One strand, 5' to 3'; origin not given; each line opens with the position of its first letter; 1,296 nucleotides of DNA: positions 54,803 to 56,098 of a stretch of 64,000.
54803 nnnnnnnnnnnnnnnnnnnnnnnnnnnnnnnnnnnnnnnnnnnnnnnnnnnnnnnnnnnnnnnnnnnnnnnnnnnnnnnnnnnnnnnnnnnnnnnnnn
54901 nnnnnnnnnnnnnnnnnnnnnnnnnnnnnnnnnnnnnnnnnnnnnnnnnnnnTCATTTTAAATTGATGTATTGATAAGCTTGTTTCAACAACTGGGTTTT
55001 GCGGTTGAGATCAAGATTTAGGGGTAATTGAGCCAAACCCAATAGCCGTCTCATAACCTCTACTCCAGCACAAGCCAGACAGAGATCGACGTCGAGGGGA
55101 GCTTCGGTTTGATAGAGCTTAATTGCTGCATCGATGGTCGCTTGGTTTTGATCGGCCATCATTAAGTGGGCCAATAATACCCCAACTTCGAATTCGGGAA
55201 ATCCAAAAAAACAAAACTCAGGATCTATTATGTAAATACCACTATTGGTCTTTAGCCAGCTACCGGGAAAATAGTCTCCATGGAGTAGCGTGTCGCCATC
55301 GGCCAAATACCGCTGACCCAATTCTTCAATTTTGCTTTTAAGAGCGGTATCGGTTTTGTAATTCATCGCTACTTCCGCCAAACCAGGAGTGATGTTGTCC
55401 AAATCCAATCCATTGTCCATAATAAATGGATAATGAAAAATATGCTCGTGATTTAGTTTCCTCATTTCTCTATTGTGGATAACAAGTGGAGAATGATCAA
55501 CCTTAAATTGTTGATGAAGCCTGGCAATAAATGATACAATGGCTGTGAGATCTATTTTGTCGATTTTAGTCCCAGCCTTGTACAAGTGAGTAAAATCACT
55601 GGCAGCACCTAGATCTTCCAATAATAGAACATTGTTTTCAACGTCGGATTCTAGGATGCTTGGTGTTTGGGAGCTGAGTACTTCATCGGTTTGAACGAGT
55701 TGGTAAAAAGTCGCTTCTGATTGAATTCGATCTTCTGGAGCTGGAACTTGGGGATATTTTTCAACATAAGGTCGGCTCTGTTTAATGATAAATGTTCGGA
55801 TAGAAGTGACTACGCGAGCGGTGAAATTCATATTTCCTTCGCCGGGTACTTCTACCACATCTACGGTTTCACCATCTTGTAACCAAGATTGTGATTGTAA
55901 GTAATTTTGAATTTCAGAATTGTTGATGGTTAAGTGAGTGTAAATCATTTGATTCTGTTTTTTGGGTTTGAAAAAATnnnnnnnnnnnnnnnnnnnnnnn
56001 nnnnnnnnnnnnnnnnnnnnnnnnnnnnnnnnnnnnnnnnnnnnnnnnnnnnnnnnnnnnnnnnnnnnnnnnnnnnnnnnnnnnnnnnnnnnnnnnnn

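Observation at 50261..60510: Non-glycan PUL-like operon: SusC/SusD coupled to an MtnK-like kinase, a nucleoside hydrolase and a full ABC importer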

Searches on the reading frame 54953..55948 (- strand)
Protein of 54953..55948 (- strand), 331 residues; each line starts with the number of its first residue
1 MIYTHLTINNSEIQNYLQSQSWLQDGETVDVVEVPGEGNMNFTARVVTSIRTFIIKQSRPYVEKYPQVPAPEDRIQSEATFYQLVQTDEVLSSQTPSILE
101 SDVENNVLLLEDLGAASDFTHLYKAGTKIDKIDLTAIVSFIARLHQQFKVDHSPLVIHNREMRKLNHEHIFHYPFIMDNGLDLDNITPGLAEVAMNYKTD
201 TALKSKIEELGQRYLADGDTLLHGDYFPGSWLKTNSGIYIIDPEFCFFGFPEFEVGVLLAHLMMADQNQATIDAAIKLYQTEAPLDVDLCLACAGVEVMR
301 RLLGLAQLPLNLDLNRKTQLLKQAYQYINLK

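Call 3: search_protein_families(library=pfam, proteins=[window:54953-55948:-], max_evalue=0.01)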
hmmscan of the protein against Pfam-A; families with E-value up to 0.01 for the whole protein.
window:54953-55948:- (331 aa): 1 family
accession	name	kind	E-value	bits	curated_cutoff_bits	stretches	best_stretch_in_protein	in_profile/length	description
PF01636.29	APH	-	9.8e-09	35.7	23.2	1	56-273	17-223/239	Phosphotransferase enzyme family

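Call 4: search_protein_families(library=ncbifam, proteins=[window:54953-55948:-], max_evalue=0.01)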
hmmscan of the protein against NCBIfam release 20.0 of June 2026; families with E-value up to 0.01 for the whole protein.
window:54953-55948:- (331 aa): 4 families
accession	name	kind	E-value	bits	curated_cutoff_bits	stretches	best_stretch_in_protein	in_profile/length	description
TIGR01767.2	MTRK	equivalog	1e-34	120.3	275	1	9-270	5-277/401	S-methyl-5-thioribose kinase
NF038156.1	lant_syn_V_LxmK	equivalog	0.00018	20.7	315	1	72-260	54-232/347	class V lanthionine synthetase subunit LxmK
TIGR02906.1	spore_CotS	subfamily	0.002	17.1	172.7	1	219-287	188-258/314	CotS family spore coat protein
NF046102.1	CellCycRegCcrZ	equivalog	0.0037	16.7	400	1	194-265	125-200/260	cell cycle regulator CcrZ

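Call 6: search_solved_structures(query=window:54953-55948:-, max_evalue=0.01, show_alignments=2)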
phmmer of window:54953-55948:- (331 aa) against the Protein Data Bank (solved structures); distinct sequences matched with E-value up to 0.01: 2.
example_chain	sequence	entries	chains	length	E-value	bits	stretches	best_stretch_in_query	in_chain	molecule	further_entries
2pyw_A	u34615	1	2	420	6.1e-15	58.6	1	31-265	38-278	Uncharacterized protein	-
2olc_A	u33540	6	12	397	8.9e-13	51.5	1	33-265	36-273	Methylthioribose kinase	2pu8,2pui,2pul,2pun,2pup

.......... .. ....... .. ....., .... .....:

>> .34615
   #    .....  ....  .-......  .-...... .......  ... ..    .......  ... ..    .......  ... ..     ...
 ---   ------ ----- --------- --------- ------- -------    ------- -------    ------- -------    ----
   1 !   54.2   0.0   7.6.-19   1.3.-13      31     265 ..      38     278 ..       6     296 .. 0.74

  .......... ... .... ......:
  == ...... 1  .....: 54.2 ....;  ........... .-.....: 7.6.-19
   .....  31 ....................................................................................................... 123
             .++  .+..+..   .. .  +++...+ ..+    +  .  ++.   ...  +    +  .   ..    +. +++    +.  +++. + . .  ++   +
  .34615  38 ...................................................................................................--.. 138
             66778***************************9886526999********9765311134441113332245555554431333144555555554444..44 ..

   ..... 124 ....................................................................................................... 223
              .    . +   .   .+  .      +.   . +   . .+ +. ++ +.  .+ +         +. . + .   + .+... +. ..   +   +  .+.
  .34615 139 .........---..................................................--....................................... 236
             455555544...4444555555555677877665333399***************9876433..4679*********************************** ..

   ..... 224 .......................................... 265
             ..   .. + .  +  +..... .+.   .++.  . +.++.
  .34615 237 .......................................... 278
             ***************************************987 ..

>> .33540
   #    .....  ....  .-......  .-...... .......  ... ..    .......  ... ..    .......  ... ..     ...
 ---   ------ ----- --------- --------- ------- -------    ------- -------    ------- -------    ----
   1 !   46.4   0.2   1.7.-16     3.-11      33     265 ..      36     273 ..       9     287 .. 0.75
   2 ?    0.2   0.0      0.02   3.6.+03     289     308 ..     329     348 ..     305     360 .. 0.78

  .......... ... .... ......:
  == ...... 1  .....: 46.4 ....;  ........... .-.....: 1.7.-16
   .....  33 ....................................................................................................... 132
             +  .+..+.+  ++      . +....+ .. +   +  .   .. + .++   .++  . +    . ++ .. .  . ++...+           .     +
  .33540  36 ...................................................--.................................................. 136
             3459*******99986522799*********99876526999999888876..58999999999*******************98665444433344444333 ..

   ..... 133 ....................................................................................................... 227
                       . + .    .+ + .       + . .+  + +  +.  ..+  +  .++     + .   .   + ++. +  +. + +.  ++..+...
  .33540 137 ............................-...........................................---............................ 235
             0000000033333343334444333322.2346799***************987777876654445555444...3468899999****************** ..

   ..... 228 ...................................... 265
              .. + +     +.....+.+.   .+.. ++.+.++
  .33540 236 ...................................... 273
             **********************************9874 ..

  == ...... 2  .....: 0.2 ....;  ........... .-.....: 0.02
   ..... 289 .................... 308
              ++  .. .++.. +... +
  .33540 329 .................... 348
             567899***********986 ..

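Call 9: find_homologous_proteins(query=window:54953-55948:-, max_evalue=0.00001)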
Query window:54953-55948:- (331 aa): 6210 proteins with E <= 0.00001 among 8000 candidates; the best 120 are listed.
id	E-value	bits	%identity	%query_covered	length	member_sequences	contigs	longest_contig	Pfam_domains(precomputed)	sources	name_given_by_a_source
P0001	1.4e-219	746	100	100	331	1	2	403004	PF01636.30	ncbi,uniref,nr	ncbi:phosphotransferase [Membranihabitans marinus]|uniref:phosphotransferase n=1 Tax=Membranihabitan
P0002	3.0e-124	433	59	98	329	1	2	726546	PF01636.30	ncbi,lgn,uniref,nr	ncbi:phosphotransferase [Portibacter lacus]|uniref:Aminoglycoside phosphotransferase domain-containi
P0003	7.0e-121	421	57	98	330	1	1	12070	PF01636.30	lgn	-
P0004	8.0e-121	421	57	98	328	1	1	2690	PF01636.30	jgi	jgi:5-methylthioribose kinase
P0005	1.5e-119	417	59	98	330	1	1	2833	PF01636.30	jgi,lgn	-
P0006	4.6e-119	416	56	98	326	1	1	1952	PF01636.30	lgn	-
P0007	4.8e-119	415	56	98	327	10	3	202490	PF01636.30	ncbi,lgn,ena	-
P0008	5.8e-119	415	58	98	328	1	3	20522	PF01636.30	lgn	-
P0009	3.2e-118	413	55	98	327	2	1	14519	PF01636.30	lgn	-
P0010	5.3e-118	412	59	95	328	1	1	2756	PF01636.30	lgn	-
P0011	4.2e-117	409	57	95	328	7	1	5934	PF01636.30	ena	-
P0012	1.8e-116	407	56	97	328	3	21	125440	PF01636.30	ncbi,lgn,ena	-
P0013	1.2e-115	404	56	98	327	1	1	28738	PF01636.30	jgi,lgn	jgi:5-methylthioribose kinase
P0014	1.2e-115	404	57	95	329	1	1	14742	PF01636.30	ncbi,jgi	-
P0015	2.1e-115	404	57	94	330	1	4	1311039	PF01636.30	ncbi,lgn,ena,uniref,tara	ncbi:phosphotransferase [uncultured Kriegella sp.]|uniref:phosphotransferase n=1 Tax=uncultured Krie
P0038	4.7e-112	392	55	96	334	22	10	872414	PF01636.30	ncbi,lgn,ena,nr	ncbi:phosphotransferase [Leeuwenhoekiella aequorea]|nr:phosphotransferase [Leeuwenhoekiella aequorea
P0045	2.3e-111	390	57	96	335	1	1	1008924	PF01636.30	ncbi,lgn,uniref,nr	ncbi:phosphotransferase [Psychroflexus tropicus]|uniref:phosphotransferase n=1 Tax=Psychroflexus tro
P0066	5.0e-110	386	54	97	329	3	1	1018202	PF01636.30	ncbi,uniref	ncbi:phosphotransferase [Owenweeksia hongkongensis]|uniref:phosphotransferase n=1 Tax=Owenweeksia ho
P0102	2.2e-108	380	53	97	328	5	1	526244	PF01636.30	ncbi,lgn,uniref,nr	ncbi:phosphotransferase [Cellulophaga fucicola]|uniref:5-methylthioribose kinase n=1 Tax=Cellulophag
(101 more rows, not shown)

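Call 11: find_encoding_contigs(protein=P0002, flank=10000, max_places=2)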
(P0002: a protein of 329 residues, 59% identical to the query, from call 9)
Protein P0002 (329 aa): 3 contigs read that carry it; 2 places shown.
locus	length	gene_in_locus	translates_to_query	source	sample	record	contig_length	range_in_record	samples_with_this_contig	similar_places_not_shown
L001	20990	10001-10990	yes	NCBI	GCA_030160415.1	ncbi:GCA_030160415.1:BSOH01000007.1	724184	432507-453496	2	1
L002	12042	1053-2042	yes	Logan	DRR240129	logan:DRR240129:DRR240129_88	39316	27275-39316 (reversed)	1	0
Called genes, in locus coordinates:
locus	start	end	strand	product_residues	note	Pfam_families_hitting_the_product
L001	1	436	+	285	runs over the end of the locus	PF13621:Cupin_8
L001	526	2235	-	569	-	PF13585:CHU_C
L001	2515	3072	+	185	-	PF03544:TonB_C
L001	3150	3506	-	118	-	-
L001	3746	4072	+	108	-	PF04020:Phage_holin_4_2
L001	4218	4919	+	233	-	PF09837:DUF2064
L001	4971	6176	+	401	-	PF01547:SBP_bac_1, PF13416:SBP_bac_8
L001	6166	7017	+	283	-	PF00528:BPD_transp_1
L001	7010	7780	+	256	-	PF00528:BPD_transp_1 (faint)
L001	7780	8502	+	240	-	PF00005:ABC_tran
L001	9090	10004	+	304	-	PF01156:IU_nuc_hydro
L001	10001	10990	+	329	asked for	PF01636:APH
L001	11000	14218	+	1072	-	PF13715:CarbopepD_reg_2, PF07715:Plug, PF00593:TonB_dep_Rec_b-barrel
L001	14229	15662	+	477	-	PF12771:SusD-like_2, PF12741:SusD-like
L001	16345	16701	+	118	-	PF11964:SpoIIAA-like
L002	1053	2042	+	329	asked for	PF01636:APH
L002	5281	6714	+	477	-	PF12771:SusD-like_2, PF12741:SusD-like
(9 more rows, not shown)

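Call 12: find_encoding_contigs(protein=P0038, flank=10000, max_places=2)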
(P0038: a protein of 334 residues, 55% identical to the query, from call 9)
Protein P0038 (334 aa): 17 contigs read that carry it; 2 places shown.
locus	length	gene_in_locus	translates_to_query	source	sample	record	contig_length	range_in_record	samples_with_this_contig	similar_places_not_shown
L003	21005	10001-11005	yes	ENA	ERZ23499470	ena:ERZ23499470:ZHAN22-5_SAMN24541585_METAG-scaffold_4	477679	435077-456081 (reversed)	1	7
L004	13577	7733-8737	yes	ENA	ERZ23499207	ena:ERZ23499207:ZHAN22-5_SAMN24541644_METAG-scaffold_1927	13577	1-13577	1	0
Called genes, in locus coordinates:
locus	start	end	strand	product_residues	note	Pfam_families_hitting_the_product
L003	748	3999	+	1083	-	PF13620:CarboxypepD_reg, PF13715:CarbopepD_reg_2, PF07715:Plug, PF00593:TonB_dep_Rec_b-barrel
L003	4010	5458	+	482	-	PF12771:SusD-like_2, PF12741:SusD-like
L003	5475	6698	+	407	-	PF01547:SBP_bac_1, PF13416:SBP_bac_8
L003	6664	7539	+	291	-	PF00528:BPD_transp_1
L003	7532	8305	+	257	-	PF00528:BPD_transp_1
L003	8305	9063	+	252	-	PF00005:ABC_tran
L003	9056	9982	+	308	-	PF01156:IU_nuc_hydro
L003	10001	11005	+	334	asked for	PF01636:APH (weak)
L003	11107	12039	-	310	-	PF03193:RsgA_GTPase (faint), PF00350:Dynamin_N (faint), PF01926:MMR_HSR1, PF02421:FeoB_N, PF10662:PduV-EutP (weak), PF00009:GTP_EFTU (weak), PF07650:KH_2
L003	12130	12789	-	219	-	PF10988:DUF2807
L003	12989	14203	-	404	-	PF00515:TPR_1 (faint), PF07719:TPR_2 (faint), PF13176:TPR_7 (faint), PF13181:TPR_8 (faint), PF13424:TPR_12 (faint), PF13428:TPR_14 (faint), PF13432:TPR_16 (faint), PF13414:TPR_11 (faint), +2 more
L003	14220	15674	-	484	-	PF05569:Peptidase_M56, PF03544:TonB_C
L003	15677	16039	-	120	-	PF03965:Penicillinase_R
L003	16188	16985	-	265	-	PF10977:DUF2797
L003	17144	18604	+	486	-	PF03321:GH3, PF23571:GH3_M, PF23572:GH3_C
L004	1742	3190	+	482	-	PF12771:SusD-like_2, PF12741:SusD-like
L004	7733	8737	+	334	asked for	PF01636:APH (weak)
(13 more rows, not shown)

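Call 13: find_encoding_contigs(protein=P0066, flank=10000, max_places=2)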
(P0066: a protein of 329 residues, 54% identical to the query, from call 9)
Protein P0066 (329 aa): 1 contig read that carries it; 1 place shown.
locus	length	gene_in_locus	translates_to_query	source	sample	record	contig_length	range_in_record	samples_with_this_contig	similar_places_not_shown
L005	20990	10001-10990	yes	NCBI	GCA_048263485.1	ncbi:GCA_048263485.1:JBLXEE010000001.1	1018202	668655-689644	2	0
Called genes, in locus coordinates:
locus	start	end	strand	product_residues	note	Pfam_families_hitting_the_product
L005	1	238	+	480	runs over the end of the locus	PF01134:GIDA (faint), PF01494:FAD_binding_3 (faint), PF03486:HI0933_like (faint), PF07992:Pyr_redox_2, PF13450:NAD_binding_8 (faint), PF13738:Pyr_redox_3, PF00070:Pyr_redox, PF02852:Pyr_redox_dim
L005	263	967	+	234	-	PF04784:DUF547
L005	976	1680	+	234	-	PF00535:Glycos_transf_2, PF10111:Glyco_tranf_2_2 (faint)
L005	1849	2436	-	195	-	PF01983:CofC (weak), PF09837:DUF2064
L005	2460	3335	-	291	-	PF04116:FA_hydroxylase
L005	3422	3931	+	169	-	PF00581:Rhodanese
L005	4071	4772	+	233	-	PF09837:DUF2064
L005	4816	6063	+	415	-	PF01547:SBP_bac_1, PF13416:SBP_bac_8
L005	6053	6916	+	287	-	PF00528:BPD_transp_1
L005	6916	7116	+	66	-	-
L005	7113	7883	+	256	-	PF00528:BPD_transp_1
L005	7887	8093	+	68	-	-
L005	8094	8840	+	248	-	PF00005:ABC_tran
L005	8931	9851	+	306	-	PF01156:IU_nuc_hydro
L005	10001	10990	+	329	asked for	PF01636:APH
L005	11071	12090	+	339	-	PF13353:Fer4_12, PF04055:Radical_SAM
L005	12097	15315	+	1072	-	PF13620:CarboxypepD_reg (weak), PF13715:CarbopepD_reg_2, PF07715:Plug, PF00593:TonB_dep_Rec_b-barrel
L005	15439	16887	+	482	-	PF12771:SusD-like_2, PF12741:SusD-like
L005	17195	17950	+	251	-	PF00657:Lipase_GDSL (weak), PF13472:Lipase_GDSL_2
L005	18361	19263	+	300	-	PF01613:Flavin_Reduct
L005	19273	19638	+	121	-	PF11325:DUF3127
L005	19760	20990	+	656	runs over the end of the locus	-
